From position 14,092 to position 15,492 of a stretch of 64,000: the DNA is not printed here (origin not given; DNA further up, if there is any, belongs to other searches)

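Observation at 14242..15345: HAD-hydrolase domain fused to the HycI-type hydrogenase maturation protease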

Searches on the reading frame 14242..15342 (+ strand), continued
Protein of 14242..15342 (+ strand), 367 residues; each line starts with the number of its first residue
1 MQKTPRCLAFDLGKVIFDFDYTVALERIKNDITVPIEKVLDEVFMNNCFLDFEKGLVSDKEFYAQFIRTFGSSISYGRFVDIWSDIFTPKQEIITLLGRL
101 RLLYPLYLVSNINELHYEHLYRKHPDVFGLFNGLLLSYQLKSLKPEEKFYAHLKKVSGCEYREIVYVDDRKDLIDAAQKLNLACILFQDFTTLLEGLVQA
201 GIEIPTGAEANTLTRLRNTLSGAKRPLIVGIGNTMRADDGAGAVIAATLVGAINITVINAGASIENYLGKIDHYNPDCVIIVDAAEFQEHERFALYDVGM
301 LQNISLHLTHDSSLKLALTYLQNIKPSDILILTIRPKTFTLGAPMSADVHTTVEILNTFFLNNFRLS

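Call 36: fold_search(model_id=the predicted structure, library=pdb)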
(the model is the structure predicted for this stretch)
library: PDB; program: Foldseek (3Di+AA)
matches with E <= 10: 1089; with E <= 0.001: 203
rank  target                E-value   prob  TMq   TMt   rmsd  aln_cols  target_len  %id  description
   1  4dcc                  6.5e-13  1.00  0.48  0.84   2.6       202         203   26  Crystal structure of had family enzyme bt-2542 from bacteroides thetaiotaomicron (target efi-501088) (released 2012-02-22)
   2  4dfd_B                2.2e-12  1.00  0.47  0.84   2.6       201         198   26  Crystal structure of had family enzyme bt-2542 (target efi-501088) from bacteroides thetaiotaomicron, magnesium comple (released 2012-02-01)
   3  4f72_A                3.1e-12  1.00  0.46  0.84   2.5       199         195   26  Crystal structure of had family enzyme bt-2542 (target efi-501088) from Bacteroides thetaiotaomicron, asp12ala mutant, (released 2012-06-20)
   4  4f71_B                3.3e-12  1.00  0.47  0.83   2.8       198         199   24  Crystal structure of had family enzyme bt-2542 (target efi-501088) from Bacteroides thetaiotaomicron, wild-type protei (released 2012-06-20)
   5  4f71_A                5.0e-12  1.00  0.47  0.84   2.6       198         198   25  Crystal structure of had family enzyme bt-2542 (target efi-501088) from Bacteroides thetaiotaomicron, wild-type protei (released 2012-06-20)
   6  8pne                  1.2e-11  1.00  0.48  0.85   2.6       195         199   27  E.coli YihX Wild Type Apo (released 2024-07-10)
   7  8pno_A                2.1e-11  1.00  0.48  0.84   2.6       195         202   27  The MgF3(H2O) transition state analog complex of E. coli YihX (released 2024-07-10)
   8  4dfd_A                2.7e-11  1.00  0.45  0.77   3.8       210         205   23  Crystal structure of had family enzyme bt-2542 (target efi-501088) from bacteroides thetaiotaomicron, magnesium comple (released 2012-02-01)
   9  2b0c                  4.6e-11  1.00  0.49  0.87   2.6       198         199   26  The crystal structure of the putative phosphatase from Escherichia coli (released 2005-11-22)
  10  4f72_B                8.4e-11  1.00  0.47  0.83   2.6       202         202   24  Crystal structure of had family enzyme bt-2542 (target efi-501088) from Bacteroides thetaiotaomicron, asp12ala mutant, (released 2012-06-20)
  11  5zby                  1.4e-10  1.00  0.36  0.81   2.9       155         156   29  Crystal structure of a [NiFe] hydrogenase maturation protease HycI from Thermococcus kodakarensis KOD1 (released 2018-03-28)
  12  3cnh_B                4.8e-10  1.00  0.50  0.88   2.4       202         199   19  Crystal structure of predicted hydrolase of haloacid dehalogenase-like superfamily (NP_295428.1) from Deinococcus radi (released 2008-04-08)
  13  5ai8                  1.1e-09  1.00  0.47  0.33   7.3       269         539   18  ligand complex structure of soluble epoxide hydrolase (released 2015-05-13)
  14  5fp0                  1.1e-09  1.00  0.44  0.31  10.6       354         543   16  ligand complex structure of soluble epoxide hydrolase (released 2016-03-02)
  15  5alj                  1.1e-09  1.00  0.42  0.31  11.2       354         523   15  ligand complex structure of soluble epoxide hydrolase (released 2015-05-13)
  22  3cnh_A                4.1e-09  1.00  0.48  0.85   2.6       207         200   19  Crystal structure of predicted hydrolase of haloacid dehalogenase-like superfamily (NP_295428.1) from Deinococcus radi (released 2008-04-08)
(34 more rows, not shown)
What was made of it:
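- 14242..14841 (+): HAD phosphatase domain (aa 1-200): Rossmannoid core with a helical C1-type cap. Foldseek target TM 0.84-0.87 to YihX and BT-2542 (call 36).
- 14917..15342 (+): HycI-type endopeptidase domain (aa 226-367). Target TM 0.81 to 5zby (call 36).
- On HAD superfamily, subfamily IA (C1 cap): Target TM 0.84-0.88 to YihX, BT-2542 and 3cnh (call 36).
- Closest known: YihX. Same: Target TM 0.84-0.87 (call 36).
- Checked: The N-domain superposes on YihX and BT-2542 (target TM 0.84-0.87) and the C-domain on T. kodakarensis HycI (target TM 0.81) (call 36).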

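Call 54: search_protein_families(library=pfam, proteins=[L044:5924-7123:+, L057:7020-8033:+, L057:8158-8823:+, L057:8980-9996:+, L057:10637-11644:+, L057:12020-13045:+, L057:13032-14213:+, L070:3680-4801:+, L070:4814-5788:+, L070:6338-7399:+], max_evalue=0.0001)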
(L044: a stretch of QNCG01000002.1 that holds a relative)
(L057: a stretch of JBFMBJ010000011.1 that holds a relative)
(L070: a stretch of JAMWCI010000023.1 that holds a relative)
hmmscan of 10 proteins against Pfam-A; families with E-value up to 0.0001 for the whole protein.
L044:5924-7123:+ (400 aa): 3 families
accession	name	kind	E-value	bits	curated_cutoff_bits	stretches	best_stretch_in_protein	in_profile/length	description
PF22521.2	HypF_C_2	-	2.7e-75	253.7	27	1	155-392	1-241/241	Carbamoyltransferase, Kae1-like Domain, second subdomain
PF17788.7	HypF_C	-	2.2e-21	76.8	23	1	44-146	3-99/99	HypF Kae1-like domain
PF00814.31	TsaD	-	2.1e-07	31.3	24.8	0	238-377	129-249/264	tRNA N6-adenosine threonylcarbamoyltransferase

L057:7020-8033:+ (338 aa): 3 families
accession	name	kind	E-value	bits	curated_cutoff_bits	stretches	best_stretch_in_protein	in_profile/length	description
PF04055.27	Radical_SAM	-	2.5e-20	73.8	29.5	1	11-173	3-166/166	Radical SAM superfamily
PF13186.11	SPASM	-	2.2e-10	41.1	21.5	1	248-307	1-66/67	Iron-sulfur cluster-binding domain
PF13353.11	Fer4_12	-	2.3e-06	28.4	22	1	13-91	13-90/137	4Fe-4S single cluster domain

L057:8158-8823:+ (222 aa): 2 families
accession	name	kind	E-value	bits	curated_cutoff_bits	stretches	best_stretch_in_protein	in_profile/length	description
PF10108.15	DNA_pol_B_exo2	-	7.9e-21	75.1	24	1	74-217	23-174/213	Predicted 3'-5' exonuclease related to the exonuclease domain of PolB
PF13482.12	RNase_H_2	-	3.5e-12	47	22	1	51-213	16-161/165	RNase_H superfamily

L057:8980-9996:+ (339 aa): 1 family
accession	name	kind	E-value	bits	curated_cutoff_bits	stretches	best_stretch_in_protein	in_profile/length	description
PF09754.15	PAC2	-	2.6e-41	142.2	25.8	1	19-251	2-214/215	PAC2 family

L057:10637-11644:+ (336 aa): 2 families
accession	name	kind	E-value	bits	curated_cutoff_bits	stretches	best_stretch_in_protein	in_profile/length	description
PF00586.29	AIRS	-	5e-24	85.3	24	1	39-150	3-112/112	AIR synthase related protein, N-terminal domain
PF02769.27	AIRS_C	-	1.6e-22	80.8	23.1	1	163-308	2-149/156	AIR synthase related protein, C-terminal domain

L057:12020-13045:+ (342 aa): 4 families
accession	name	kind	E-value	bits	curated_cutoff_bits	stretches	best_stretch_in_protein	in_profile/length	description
PF07478.18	Dala_Dala_lig_C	-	5.9e-37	127.6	24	1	135-320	19-203/204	D-ala D-ala ligase C-terminus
PF13535.11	ATP-grasp_4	-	1.2e-09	38.5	27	1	144-292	2-151/160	ATP-grasp domain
PF02655.19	ATP-grasp_3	-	4.6e-09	37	23.2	1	110-291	3-155/160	ATP-grasp domain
PF02222.28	ATP-grasp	-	1.3e-05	25.3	27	1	120-206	5-90/179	ATP-grasp domain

L057:13032-14213:+ (394 aa): 3 families
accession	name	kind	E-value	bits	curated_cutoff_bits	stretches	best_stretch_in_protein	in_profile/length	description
PF12544.13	LAM_C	-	1.4e-23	83.8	26.7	1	339-394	1-56/127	Lysine-2,3-aminomutase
PF04055.27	Radical_SAM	-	7.1e-13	49.5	29.5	1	152-296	4-158/166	Radical SAM superfamily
PF13353.11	Fer4_12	-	1.4e-05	25.9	22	1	150-218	10-80/137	4Fe-4S single cluster domain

L070:3680-4801:+ (374 aa): 3 families
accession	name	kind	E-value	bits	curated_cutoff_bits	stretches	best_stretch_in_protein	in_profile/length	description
PF01546.33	Peptidase_M20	-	2.1e-31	109.9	24.6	1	73-370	4-205/206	Peptidase family M20/M25/M40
PF07687.19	M20_dimer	-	2.4e-25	89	21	1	174-279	2-105/107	Peptidase dimerisation domain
PF04389.22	Peptidase_M28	-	1.9e-06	28.2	21.3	1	55-142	1-69/193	Peptidase family M28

L070:4814-5788:+ (325 aa): 1 family
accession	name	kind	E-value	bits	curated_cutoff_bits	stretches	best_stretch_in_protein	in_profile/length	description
PF09754.15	PAC2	-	3.6e-41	141.8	25.8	1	19-238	1-214/215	PAC2 family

L070:6338-7399:+ (354 aa): 2 families
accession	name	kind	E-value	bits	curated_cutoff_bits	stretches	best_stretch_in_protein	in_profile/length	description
PF02769.27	AIRS_C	-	1e-23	84.6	23.1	1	183-332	4-155/156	AIR synthase related protein, C-terminal domain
PF00586.29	AIRS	-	4.3e-20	72.6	24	1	58-168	3-112/112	AIR synthase related protein, N-terminal domain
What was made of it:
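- The HypF-like protein of L044 has only the Kae1-like domains (call 54).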

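Call 62: search_protein_families(library=ncbifam, proteins=[L003:4622-5929:+, L003:6575-8077:+, L003:4365-4604:+, L003:3884-4369:+, L044:9676-9987:+], max_evalue=0.00001)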
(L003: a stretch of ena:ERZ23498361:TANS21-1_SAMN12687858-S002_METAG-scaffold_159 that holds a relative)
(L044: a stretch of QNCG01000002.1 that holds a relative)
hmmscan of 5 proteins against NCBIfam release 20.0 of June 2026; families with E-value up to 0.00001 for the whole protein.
L003:4622-5929:+ (436 aa): 27 families (the best 25 are shown)
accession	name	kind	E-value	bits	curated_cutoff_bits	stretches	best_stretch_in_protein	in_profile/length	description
TIGR03956.1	rSAM_HydE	equivalog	3.2e-72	243.6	254.6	1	100-405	6-311/340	[FeFe] hydrogenase H-cluster radical SAM maturase HydE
TIGR03910.1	pyrrolys_PylB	equivalog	2.8e-38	131.7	348.2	1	92-424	5-334/347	methylornithine synthase PylB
TIGR00433.2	bioB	equivalog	4e-32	111.7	225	1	108-385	6-283/307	biotin synthase BioB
TIGR03957.1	rSAM_HmdB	equivalog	1.4e-20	73.8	320.9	1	107-393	3-287/317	5,10-methenyltetrahydromethanopterin hydrogenase cofactor biosynthesis protein HmdB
TIGR03955.1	rSAM_HydG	equivalog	1.6e-17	63.1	312.15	1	91-268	33-215/470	[FeFe] hydrogenase H-cluster radical SAM maturase HydG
TIGR02351.2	thiH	equivalog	5.1e-17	62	380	1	92-296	22-228/364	2-iminoacetate synthase ThiH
TIGR03699.1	menaquin_MqnC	equivalog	4.4e-16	58.6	428.1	1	112-253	10-150/342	cyclic dehypoxanthinyl futalosine synthase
TIGR03551.1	F420_cofH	equivalog_domain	1.5e-14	53.6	374.1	1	108-226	4-121/345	5-amino-6-(D-ribitylamino)uracil--L-tyrosine 4-hydroxyphenyl transferase CofH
TIGR00423.1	TIGR00423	subfamily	4e-13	49.3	260.25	1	147-228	9-89/310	CofH family radical SAM protein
NF006308.0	PRK08508.1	equivalog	1.3e-12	47.5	377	1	150-385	14-249/279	biotin synthase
NF004911.0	PRK06267.1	equivalog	3.7e-12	46.1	305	1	127-382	11-261/351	hypothetical protein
TIGR00074.1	hypC_hupF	subfamily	2.6e-11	43.2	48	1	1-76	1-77/80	HypC/HybG/HupF family hydrogenase formation chaperone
NF053743.1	LipS2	equivalog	2.8e-11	43.4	270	1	149-352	29-232/292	LipS2 family lipoyl synthase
NF005609.0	PRK07360.1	equivalog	3.1e-11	42.6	426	1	89-224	5-142/374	7,8-didemethyl-8-hydroxy-5-deazariboflavin synthase subunit CofH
NF006276.0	PRK08444.1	equivalog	8.1e-11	41.5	560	1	125-224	29-129/353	aminofutalosine synthase MqnE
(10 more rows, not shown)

L003:6575-8077:+ (501 aa): 15 families
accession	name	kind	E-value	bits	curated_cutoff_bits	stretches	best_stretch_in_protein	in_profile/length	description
TIGR03955.1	rSAM_HydG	equivalog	7.8e-141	469.7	312.15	1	30-501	7-470/470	[FeFe] hydrogenase H-cluster radical SAM maturase HydG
TIGR02351.2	thiH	equivalog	1e-73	248.6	380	1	52-408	19-356/364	2-iminoacetate synthase ThiH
TIGR04158.1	rSAM_MIA_synth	equivalog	4.8e-24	84.8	400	1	78-395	32-346/368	3-methyl-2-indolic acid synthase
TIGR03910.1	pyrrolys_PylB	equivalog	1.1e-21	77.1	348.2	1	52-251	2-196/347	methylornithine synthase PylB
TIGR03956.1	rSAM_HydE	equivalog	4.6e-21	75.4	254.6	1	59-338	2-261/340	[FeFe] hydrogenase H-cluster radical SAM maturase HydE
TIGR03699.1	menaquin_MqnC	equivalog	5.9e-12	45.1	428.1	1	71-182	6-116/342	cyclic dehypoxanthinyl futalosine synthase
TIGR00433.2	bioB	equivalog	2.7e-10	40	225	1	68-352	3-270/307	biotin synthase BioB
TIGR00423.1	TIGR00423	subfamily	3e-10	39.9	260.25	1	113-183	12-81/310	CofH family radical SAM protein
TIGR03700.1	mena_SCO4494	equivalog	6.2e-10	38.5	434.55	1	58-182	1-123/351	aminofutalosine synthase MqnE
NF006277.0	PRK08445.1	equivalog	6.2e-10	38.4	576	1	76-180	9-115/348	dehypoxanthine futalosine cyclase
NF005609.0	PRK07360.1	equivalog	4.5e-09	35.5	426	1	52-182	5-137/374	7,8-didemethyl-8-hydroxy-5-deazariboflavin synthase subunit CofH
TIGR03551.1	F420_cofH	equivalog_domain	6.4e-09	35.1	374.1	1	72-182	5-114/345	5-amino-6-(D-ribitylamino)uracil--L-tyrosine 4-hydroxyphenyl transferase CofH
TIGR03550.1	F420_cofG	equivalog_domain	1.1e-08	34.7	213.35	1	112-176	10-73/322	7,8-didemethyl-8-hydroxy-5-deazariboflavin synthase CofG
NF004884.0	PRK06245.1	equivalog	2.3e-07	30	209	1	100-178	6-84/340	7,8-didemethyl-8-hydroxy-5-deazariboflavin synthase subunit CofG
NF004580.0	PRK05926.1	equivalog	2e-06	27.3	583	1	46-181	6-141/370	hypothetical protein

L003:4365-4604:+ (80 aa): 6 families
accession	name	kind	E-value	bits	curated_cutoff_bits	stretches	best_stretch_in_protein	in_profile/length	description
TIGR00100.1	hypA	equivalog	6.2e-16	58.5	88.1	1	1-68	1-68/116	hydrogenase maturation nickel metallochaperone HypA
NF001976.0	PRK00762.1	equivalog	4e-10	39.5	146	1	1-68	1-68/124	hydrogenase maturation nickel metallochaperone HypA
NF002979.0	PRK03681.1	subfamily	2e-08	34.4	121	1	1-65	1-65/116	hydrogenase/urease nickel incorporation protein HypA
NF009046.0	PRK12380.1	subfamily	3.5e-08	33.8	113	1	1-69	1-69/113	hydrogenase/urease nickel incorporation protein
NF003008.0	PRK03824.1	equivalog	3e-07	30.5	125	1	1-68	1-68/135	hydrogenase nickel incorporation protein HypA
NF001839.0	PRK00564.1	equivalog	6.1e-06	26.4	112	1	1-66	1-67/117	hydrogenase/urease nickel incorporation protein HypA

L003:3884-4369:+ (162 aa): 6 families
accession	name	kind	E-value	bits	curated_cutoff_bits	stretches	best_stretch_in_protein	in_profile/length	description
TIGR00142.1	hycI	equivalog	7.3e-35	119.9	119.1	1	23-161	2-143/146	hydrogenase maturation peptidase HycI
TIGR00072.1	hydrog_prot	superfamily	3e-30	105.1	47.45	1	23-158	1-143/145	hydrogenase maturation protease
TIGR00130.1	frhD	equivalog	1.1e-15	58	134.95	1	20-154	3-145/153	coenzyme F420-reducing hydrogenase, FrhD protein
TIGR00140.1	hupD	subfamily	7.7e-12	45.4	151.8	1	23-155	2-142/151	HyaD/HybD family hydrogenase maturation endopeptidase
NF007777.0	PRK10466.1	equivalog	1.6e-08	34.5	190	1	21-157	2-146/164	HyaD/HybD family hydrogenase maturation endopeptidase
NF045519.1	NiFeSe_H2_mat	exception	1.9e-08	34.3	190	1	20-157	1-144/152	NiFeSe hydrogenase maturation protease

L044:9676-9987:+ (104 aa): 0 families
